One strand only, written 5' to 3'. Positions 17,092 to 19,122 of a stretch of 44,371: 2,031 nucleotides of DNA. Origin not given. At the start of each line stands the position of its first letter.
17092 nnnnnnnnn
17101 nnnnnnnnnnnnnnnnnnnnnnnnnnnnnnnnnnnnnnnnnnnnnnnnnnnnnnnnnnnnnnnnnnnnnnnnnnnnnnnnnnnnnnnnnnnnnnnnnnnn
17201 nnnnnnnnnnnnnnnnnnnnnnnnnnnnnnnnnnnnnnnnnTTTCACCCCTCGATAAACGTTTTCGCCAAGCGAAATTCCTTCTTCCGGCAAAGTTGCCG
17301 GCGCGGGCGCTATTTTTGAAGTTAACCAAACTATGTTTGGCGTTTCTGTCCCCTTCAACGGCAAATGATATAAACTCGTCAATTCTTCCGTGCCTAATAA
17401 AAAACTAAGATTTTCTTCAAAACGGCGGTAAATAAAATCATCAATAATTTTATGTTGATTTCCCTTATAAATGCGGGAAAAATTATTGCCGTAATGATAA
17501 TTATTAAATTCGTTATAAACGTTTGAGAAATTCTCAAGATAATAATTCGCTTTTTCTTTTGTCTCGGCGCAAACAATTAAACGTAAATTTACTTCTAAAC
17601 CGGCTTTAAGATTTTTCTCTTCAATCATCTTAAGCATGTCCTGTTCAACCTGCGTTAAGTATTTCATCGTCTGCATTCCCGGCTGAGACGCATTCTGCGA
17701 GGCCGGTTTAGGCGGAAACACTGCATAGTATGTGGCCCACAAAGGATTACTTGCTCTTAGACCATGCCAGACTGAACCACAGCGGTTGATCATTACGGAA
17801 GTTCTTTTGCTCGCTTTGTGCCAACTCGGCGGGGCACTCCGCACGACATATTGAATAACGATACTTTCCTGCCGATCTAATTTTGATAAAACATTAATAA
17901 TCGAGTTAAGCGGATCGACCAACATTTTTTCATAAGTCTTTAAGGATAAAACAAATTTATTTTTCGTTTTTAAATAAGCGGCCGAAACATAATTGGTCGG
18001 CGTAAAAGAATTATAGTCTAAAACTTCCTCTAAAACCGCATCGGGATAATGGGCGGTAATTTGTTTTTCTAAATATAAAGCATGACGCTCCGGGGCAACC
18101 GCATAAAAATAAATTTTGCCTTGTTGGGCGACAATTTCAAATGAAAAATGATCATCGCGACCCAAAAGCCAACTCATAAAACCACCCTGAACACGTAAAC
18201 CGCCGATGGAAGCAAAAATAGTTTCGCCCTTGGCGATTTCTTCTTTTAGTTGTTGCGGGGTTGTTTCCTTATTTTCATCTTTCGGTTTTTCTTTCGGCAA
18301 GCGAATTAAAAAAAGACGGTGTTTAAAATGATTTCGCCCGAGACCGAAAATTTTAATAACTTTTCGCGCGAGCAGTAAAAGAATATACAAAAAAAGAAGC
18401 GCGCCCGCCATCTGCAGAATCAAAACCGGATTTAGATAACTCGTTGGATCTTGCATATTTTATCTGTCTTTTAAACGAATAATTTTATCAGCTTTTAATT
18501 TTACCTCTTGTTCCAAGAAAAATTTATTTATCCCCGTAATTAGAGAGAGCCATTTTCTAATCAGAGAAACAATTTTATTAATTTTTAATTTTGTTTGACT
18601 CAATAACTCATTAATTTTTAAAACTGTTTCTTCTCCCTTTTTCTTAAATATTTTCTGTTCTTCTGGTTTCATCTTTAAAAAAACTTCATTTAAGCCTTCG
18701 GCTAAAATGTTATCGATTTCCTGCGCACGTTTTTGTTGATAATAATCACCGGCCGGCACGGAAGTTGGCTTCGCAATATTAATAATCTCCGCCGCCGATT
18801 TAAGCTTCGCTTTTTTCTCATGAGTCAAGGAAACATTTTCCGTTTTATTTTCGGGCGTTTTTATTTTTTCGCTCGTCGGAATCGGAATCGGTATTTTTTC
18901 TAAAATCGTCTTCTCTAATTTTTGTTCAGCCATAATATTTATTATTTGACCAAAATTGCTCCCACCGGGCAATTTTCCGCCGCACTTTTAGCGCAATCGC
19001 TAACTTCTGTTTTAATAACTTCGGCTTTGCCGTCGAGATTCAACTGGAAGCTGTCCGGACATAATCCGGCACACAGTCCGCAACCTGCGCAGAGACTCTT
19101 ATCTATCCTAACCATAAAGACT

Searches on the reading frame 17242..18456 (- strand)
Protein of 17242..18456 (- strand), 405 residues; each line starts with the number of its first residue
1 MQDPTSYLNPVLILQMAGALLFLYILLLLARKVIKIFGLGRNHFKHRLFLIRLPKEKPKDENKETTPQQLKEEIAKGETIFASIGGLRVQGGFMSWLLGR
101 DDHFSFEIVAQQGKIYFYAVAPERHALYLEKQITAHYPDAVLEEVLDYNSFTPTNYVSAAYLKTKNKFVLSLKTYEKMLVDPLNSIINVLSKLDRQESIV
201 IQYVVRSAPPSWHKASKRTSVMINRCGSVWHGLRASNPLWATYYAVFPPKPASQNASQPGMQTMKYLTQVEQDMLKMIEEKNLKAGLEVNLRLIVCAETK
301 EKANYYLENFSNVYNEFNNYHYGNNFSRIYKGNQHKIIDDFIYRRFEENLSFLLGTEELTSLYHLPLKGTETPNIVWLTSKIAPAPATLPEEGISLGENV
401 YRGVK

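Call 27: search_protein_representatives(protein=window:17242-18456:-)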
Query: 405 residues. Proteins with E-value up to 0.001 (for the whole library): 1551; up to 1e-10: 624; up to 1e-30: 135. The best 150 are listed.
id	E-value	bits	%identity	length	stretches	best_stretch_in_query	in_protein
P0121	1.6e-83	297.4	42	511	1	25-404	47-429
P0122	2.6e-81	290.1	38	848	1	18-404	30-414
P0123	3.4e-80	286.4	51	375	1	117-402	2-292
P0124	4.5e-80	286.0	40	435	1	20-403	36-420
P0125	3.4e-79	283.1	39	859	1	25-404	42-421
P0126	8.2e-78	278.6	48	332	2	131-386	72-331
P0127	2.2e-77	277.2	40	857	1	31-404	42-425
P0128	9.5e-76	271.8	40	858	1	9-405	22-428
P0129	7.4e-74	265.6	38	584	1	16-405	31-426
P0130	2.0e-73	264.1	38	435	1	10-403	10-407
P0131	2.6e-71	257.2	36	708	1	10-405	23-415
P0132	5.4e-71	256.1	36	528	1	6-404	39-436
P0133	1.8e-70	254.4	37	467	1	25-403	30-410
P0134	5.8e-70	252.7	43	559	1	77-403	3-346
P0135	2.1e-69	250.9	40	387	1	10-376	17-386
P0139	4.3e-65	236.7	32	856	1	9-403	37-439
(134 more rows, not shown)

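Call 57: predict_structure(alignment_id=A2)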
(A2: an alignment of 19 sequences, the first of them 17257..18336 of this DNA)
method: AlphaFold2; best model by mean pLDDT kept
length: 360 residues; sequences in the alignment: 19
mean_pLDDT: 66.0   pTM: 0.68
mean pLDDT of the five models: 66.0, 65.6, 65.4, 63.2, 60.8
residues with pLDDT >= 90: 1; 70-90: 183; 50-70: 107; < 50: 69
segments of 3 or more residues with pLDDT < 50: 16-23, 131-140, 221-224, 319-360
pLDDT, mean of each block of 10 residues (from residue 1): 73 52 54 58 63 76 81 76 83 69 76 79 67 41 58 74 79 78 79 80 84 54 60 69 67 87 84 69 67 86 74 53 35 29 33 32
secondary structure, 60 per line:
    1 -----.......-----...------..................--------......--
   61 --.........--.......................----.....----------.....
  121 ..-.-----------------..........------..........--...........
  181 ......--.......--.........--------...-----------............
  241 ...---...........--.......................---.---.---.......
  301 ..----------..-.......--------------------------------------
elements in order: E6-12 H27-44 H53-58 E63-71 E74-82 H83-96 E101-105 E116-122 H142-151 E158-167 H170-186 H189-195 H198-206 H229-243 E247-257 H260-282 H294-302 H316-322

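Call 61: fold_search(model_id=the predicted structure, library=pdb)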
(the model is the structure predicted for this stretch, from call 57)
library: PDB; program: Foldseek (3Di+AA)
matches with E <= 10: 416; with E <= 0.001: 8
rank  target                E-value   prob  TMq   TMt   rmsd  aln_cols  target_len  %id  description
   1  7o43_B                2.0e-05  1.00  0.37  0.20   9.5       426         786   10  TrwK/VirB4unbound dimer complex from R388 type IV secretion system determined by cryo-EM. (released 2022-06-22)
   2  7o41_B                3.9e-05  1.00  0.35  0.21  10.1       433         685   10  Hexameric composite model of the Inner Membrane Complex (IMC) with the Arches from the fully-assembled R388 type IV se (released 2022-06-22)
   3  8rtd_V                1.6e-04  1.00  0.36  0.21  11.8       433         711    8  Stalk-Arches-IMC structure from the fully-assembled R388 type IV secretion system determined by cryo-EM. (released 2024-06-19)
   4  8rtb_B                2.3e-04  1.00  0.36  0.23  11.8       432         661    8  Extended inner membrane complex (IMC) protomer structure (TrwM/VirB3-TrwK/VirB4-TrwI/VirB6-TrwG/VirB8-TrwE/VirB10) fro (released 2024-06-19)
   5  8rtd_P                2.5e-04  1.00  0.36  0.20  11.8       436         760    8  Stalk-Arches-IMC structure from the fully-assembled R388 type IV secretion system determined by cryo-EM. (released 2024-06-19)
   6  7o42_A                3.4e-04  0.99  0.35  0.16   9.5       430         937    9  TrwK/VirB4unbound trimer of dimers complex (with Hcp1) from the R388 type IV secretion system determined by cryo-EM. (released 2022-06-22)
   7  8rtd_h                3.8e-04  1.00  0.36  0.30  11.3       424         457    9  Stalk-Arches-IMC structure from the fully-assembled R388 type IV secretion system determined by cryo-EM. (released 2024-06-19)
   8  7o43_A                5.0e-04  0.98  0.28  0.15  10.8       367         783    8  TrwK/VirB4unbound dimer complex from R388 type IV secretion system determined by cryo-EM. (released 2022-06-22)
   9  8rtd_g                1.5e-03  0.96  0.34  0.19  11.9       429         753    9  Stalk-Arches-IMC structure from the fully-assembled R388 type IV secretion system determined by cryo-EM. (released 2024-06-19)
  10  8rtb_A                3.8e-03  0.92  0.34  0.19  11.7       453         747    9  Extended inner membrane complex (IMC) protomer structure (TrwM/VirB3-TrwK/VirB4-TrwI/VirB6-TrwG/VirB8-TrwE/VirB10) fro (released 2024-06-19)
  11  8rtd_T                3.8e-03  0.92  0.34  0.18  11.7       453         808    9  Stalk-Arches-IMC structure from the fully-assembled R388 type IV secretion system determined by cryo-EM. (released 2024-06-19)
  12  8rtd_O                4.3e-03  0.92  0.33  0.18   9.9       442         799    8  Stalk-Arches-IMC structure from the fully-assembled R388 type IV secretion system determined by cryo-EM. (released 2024-06-19)
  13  4pzf_B                6.0e-03  0.72  0.27  0.21  13.7       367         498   11  Berberine bridge enzyme G164A variant, a reticuline dehydrogenase (released 2014-04-23)
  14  6y0r                  6.3e-03  0.99  0.30  0.24  11.6       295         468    9  Chitooligosaccharide oxidase (released 2020-06-03)
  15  6eo4_B                7.5e-03  0.93  0.31  0.26  14.9       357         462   10  Physcomitrella patens BBE-like 1 wild-type (released 2018-04-18)
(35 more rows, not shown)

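Call 64: find_homologous_proteins(query=P0139, max_evalue=1e-10)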
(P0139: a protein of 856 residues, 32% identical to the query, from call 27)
Query P0139 (856 aa): 1103 proteins with E <= 1e-10 among 8000 candidates; the best 120 are listed.
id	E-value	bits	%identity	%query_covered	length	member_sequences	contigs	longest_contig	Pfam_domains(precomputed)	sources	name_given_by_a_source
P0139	0.0e+0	1946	100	100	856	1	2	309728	PF26449.1,PF10412.16,PF01935.24,PF02534.21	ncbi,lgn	-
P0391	3.8e-255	867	49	96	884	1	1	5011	PF26449.1,PF10412.16,PF01935.24,PF02534.21,PF12696.14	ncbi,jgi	jgi:hypothetical protein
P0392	1.3e-254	865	48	96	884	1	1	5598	PF26449.1,PF10412.16,PF01935.24,PF02534.21,PF12696.14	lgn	-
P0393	3.4e-254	864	49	94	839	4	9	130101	PF26449.1,PF10412.16,PF01935.24,PF02534.21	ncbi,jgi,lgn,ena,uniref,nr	ncbi:MAG: hypothetical protein A3B74_02265 [Candidatus Kerfeldbacteria bacterium RIFCSPHIGHO2_02_FUL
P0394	4.3e-252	857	48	95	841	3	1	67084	PF26449.1,PF10412.16,PF01935.24,PF02534.21,PF12696.14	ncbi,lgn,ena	-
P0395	4.3e-251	854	47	95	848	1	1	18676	PF26449.1,PF10412.16,PF12696.14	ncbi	-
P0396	7.3e-251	853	48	95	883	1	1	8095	PF26449.1,PF10412.16,PF01935.24,PF02534.21,PF12696.14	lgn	-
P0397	2.4e-250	851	48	94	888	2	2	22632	PF26449.1,PF10412.16,PF01935.24,PF12696.14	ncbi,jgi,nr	ncbi:type IV secretion system DNA-binding domain-containing protein [Patescibacteria group bacterium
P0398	2.6e-250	851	48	95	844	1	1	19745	PF26449.1,PF10412.16,PF01935.24,PF02534.21,PF12696.14,PF25199.2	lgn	-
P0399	3.4e-250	851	49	92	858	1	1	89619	PF26449.1,PF10412.16,PF01935.24,PF02534.21,PF12696.14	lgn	-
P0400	5.1e-250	850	47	94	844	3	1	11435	PF26449.1,PF10412.16,PF01935.24,PF02534.21,PF12696.14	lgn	-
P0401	8.4e-250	849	46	96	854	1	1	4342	PF26449.1,PF10412.16,PF01935.24,PF12696.14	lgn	-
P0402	8.8e-250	849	47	96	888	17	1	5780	PF26449.1,PF10412.16,PF01935.24,PF02534.21,PF12696.14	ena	-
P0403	3.5e-249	847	47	95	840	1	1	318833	PF26449.1,PF10412.16,PF00270.36,PF01935.24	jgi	-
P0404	8.6e-249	846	48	96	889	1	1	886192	PF26449.1,PF10412.16,PF01935.24,PF02534.21,PF12696.14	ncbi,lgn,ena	-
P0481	2.4e-237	808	45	94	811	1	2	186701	PF26449.1,PF10412.16,PF01935.24,PF02534.21,PF12696.14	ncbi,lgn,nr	ncbi:type IV secretion system DNA-binding domain-containing protein [Candidatus Uhrbacteria bacteriu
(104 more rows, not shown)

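Call 65: find_encoding_contigs(protein=P0139, flank=7000, max_places=1)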
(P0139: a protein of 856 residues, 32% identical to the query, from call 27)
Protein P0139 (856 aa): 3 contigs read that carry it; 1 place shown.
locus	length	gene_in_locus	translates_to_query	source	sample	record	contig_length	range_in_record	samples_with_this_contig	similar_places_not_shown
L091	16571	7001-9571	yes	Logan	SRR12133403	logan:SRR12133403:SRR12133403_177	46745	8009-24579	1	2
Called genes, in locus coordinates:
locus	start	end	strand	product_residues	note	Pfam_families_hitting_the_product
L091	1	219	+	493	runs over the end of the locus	PF00133:tRNA-synt_1 (weak), PF09334:tRNA-synt_1g, PF00133:tRNA-synt_1, PF01406:tRNA-synt_1e (weak)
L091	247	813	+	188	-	PF02674:Colicin_V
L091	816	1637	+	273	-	PF01026:TatD_DNase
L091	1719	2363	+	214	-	-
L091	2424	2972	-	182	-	-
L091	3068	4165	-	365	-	PF01207:Dus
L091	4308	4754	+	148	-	-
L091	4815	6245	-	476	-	PF01921:tRNA-synt_1f (faint), PF01406:tRNA-synt_1e, PF09334:tRNA-synt_1g (faint), PF09190:DALR_2 (weak)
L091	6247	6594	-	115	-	-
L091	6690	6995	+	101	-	-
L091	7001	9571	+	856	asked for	PF26449:DUF8128, PF01935:DUF87 (weak), PF02534:T4SS-DNA_transf, PF10412:TrwB_AAD_bind (weak)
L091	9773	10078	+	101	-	-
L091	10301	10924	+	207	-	-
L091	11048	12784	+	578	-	PF05496:RuvB_N (faint), PF13177:DNA_pol3_delta2, PF07728:AAA_5 (weak), PF13401:AAA_22, PF00004:AAA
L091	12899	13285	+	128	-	-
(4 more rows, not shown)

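Call 66: find_encoding_contigs(protein=P0393, flank=7000, max_places=1)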
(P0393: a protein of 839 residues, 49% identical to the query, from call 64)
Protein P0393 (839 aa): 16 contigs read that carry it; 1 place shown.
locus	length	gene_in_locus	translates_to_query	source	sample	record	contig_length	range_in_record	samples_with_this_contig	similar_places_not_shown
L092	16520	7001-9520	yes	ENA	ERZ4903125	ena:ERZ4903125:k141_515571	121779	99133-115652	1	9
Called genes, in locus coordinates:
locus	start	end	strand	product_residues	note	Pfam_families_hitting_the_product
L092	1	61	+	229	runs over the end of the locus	PF08220:HTH_DeoR (faint), PF01628:HrcA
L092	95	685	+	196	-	PF01025:GrpE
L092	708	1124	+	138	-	PF00011:HSP20, PF17886:ArsA_HSP20 (weak)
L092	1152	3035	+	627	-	PF00012:HSP70, PF06723:MreB_Mbl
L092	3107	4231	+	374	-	PF00226:DnaJ, PF01556:DnaJ_C, PF00684:DnaJ_CXXCXGXG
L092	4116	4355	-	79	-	-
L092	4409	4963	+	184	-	-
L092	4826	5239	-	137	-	-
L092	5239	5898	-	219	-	-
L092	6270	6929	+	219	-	-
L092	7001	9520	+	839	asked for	PF26449:DUF8128, PF02534:T4SS-DNA_transf, PF01935:DUF87 (weak), PF10412:TrwB_AAD_bind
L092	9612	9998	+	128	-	-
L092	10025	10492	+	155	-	-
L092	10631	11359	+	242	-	-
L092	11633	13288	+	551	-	PF13177:DNA_pol3_delta2, PF13401:AAA_22 (weak), PF00004:AAA, PF07728:AAA_5 (weak), PF22608:DNAX_ATPase_lid, PF12169:DNA_pol3_gamma3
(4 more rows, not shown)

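Call 67: find_encoding_contigs(protein=P0481, flank=7000, max_places=1)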
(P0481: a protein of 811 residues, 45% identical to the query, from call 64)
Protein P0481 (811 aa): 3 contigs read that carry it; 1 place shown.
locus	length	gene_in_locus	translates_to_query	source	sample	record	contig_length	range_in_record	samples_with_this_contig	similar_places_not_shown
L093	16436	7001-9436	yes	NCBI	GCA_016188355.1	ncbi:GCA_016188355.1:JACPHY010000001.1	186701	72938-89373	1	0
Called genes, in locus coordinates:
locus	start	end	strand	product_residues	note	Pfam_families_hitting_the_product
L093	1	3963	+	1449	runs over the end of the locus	-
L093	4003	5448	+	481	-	PF01406:tRNA-synt_1e, PF09334:tRNA-synt_1g (faint)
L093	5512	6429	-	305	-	PF01544:CorA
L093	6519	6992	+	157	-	-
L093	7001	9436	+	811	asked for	PF26449:DUF8128, PF12696:TraG-D_C (faint), PF02534:T4SS-DNA_transf, PF01935:DUF87 (weak), PF10412:TrwB_AAD_bind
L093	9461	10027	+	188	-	-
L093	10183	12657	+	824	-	-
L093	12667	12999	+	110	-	-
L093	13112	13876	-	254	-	PF13428:TPR_14 (faint), PF07719:TPR_2 (faint), PF14559:TPR_19 (faint)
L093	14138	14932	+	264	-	-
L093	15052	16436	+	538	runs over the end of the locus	PF05496:RuvB_N (weak), PF13177:DNA_pol3_delta2, PF13401:AAA_22 (weak), PF00004:AAA, PF07728:AAA_5 (faint), PF22608:DNAX_ATPase_lid (weak), PF20964:DnaX_C (faint)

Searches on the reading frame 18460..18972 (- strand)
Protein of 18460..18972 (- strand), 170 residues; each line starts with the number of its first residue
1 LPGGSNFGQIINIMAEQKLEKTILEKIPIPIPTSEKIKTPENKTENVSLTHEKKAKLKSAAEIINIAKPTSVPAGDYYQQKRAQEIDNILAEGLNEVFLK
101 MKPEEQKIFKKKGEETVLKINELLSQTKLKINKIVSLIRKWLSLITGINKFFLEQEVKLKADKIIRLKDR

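Call 3: search_protein_families(library=pfam, proteins=[window:18460-18972:-], max_evalue=1)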
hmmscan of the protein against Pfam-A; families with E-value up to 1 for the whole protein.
window:18460-18972:- (170 aa): 0 families

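Call 4: search_protein_families(library=ncbifam, proteins=[window:18460-18972:-], max_evalue=1)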
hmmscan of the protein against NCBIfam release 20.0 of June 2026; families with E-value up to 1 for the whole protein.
window:18460-18972:- (170 aa): 1 family
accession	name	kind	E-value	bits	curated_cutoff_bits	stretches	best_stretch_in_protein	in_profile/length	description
TIGR02937.1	sigma70-ECF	superfamily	0.11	12.2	42.9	1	47-142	85-161/165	sigma-70 family RNA polymerase sigma factor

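Call 31: find_homologous_proteins(query=window:18460-18933:-)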
Query window:18460-18933:- (157 aa): 151 proteins with E <= 0.001 among 350 candidates; the best 120 are listed.
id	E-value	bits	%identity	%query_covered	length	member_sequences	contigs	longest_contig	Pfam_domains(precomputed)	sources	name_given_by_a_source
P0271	6.7e-89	313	100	100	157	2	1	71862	-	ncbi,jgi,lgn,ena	-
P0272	3.0e-64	233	76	99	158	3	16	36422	-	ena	-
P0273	2.4e-58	214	71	99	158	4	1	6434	-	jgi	-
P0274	3.8e-58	214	69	99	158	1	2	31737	-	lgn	-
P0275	7.8e-56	206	70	99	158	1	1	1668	-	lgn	-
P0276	1.9e-55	205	69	99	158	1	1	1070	-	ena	-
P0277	2.6e-55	204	67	99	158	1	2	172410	-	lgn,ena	-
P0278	5.4e-55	203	66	99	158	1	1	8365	-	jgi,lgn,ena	-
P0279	8.7e-55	203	68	99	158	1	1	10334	-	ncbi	ncbi:MAG: hypothetical protein ACYC40_01130 [Patescibacteria group bacterium]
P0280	1.0e-53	199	68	100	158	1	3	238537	-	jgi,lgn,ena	-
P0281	4.2e-53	197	67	99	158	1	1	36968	-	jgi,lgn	jgi:hypothetical protein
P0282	4.0e-52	194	67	99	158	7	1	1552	-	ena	-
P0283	5.1e-52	194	67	99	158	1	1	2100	-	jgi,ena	-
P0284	8.4e-51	190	65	99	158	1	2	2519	-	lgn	-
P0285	9.6e-51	190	64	99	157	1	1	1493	-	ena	-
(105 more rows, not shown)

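Call 63: search_protein_families(library=padloc, proteins=[window:18460-18933:-], max_evalue=0.01)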
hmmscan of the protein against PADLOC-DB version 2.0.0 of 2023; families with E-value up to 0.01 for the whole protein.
window:18460-18933:- (157 aa): 0 families

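Call 70: search_solved_structures(query=A3, max_evalue=5)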
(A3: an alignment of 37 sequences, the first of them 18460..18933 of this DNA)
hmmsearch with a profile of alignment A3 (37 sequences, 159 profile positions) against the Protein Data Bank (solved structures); distinct sequences matched with E-value up to 5: 1.
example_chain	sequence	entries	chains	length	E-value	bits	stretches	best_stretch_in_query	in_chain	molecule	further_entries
7vrc_A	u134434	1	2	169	0.37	14.1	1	34-126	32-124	Transcription regulatory protein SNF11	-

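Call 71: search_protein_families(library=pfam, alignment_id=A3, max_evalue=0.1)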
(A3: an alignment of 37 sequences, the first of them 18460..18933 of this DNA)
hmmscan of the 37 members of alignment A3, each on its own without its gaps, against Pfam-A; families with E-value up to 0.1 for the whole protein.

A. member 1, window:18460-18933:- (157 aa): 0 families

B. families by the number of members that match (of 37 scanned): 19 families
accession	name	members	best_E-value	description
PF24769.1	At2g29880_C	4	0.019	At2g29880 C-terminal domain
PF18795.7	HSM3_N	2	0.0017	DNA mismatch repair protein HSM3, N terminal domain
PF09829.14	DUF2057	1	0.0086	Uncharacterized protein conserved in bacteria (DUF2057)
PF12962.12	DUF3851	1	0.015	Protein of unknown function (DUF3851)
PF22956.2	VPS15-like_hel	1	0.017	VPS15-like, helical domain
PF10580.14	Neuromodulin_N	1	0.022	Gap junction protein N-terminal region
PF07697.16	7TMR-HDED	1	0.025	7TM-HD extracellular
PF12847.13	Methyltransf_18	1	0.035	Methyltransferase domain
PF22696.2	Putative_PNPOx_2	1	0.037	Pyridoxamine 5'-phosphate oxidase-like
PF23534.1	Microp_apicomplexa_20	1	0.045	Apicomplexa microprotein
PF19691.4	DUF6192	1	0.046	Family of unknown function (DUF6192)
PF15674.10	CCDC23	1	0.057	Coiled-coil domain-containing protein 23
PF00497.25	SBP_bac_3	1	0.058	Bacterial extracellular solute-binding proteins, family 3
PF22238.1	RIP_P131-like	1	0.061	RIP/P131 family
PF02991.22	ATG8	1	0.064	Autophagy protein Atg8 ubiquitin like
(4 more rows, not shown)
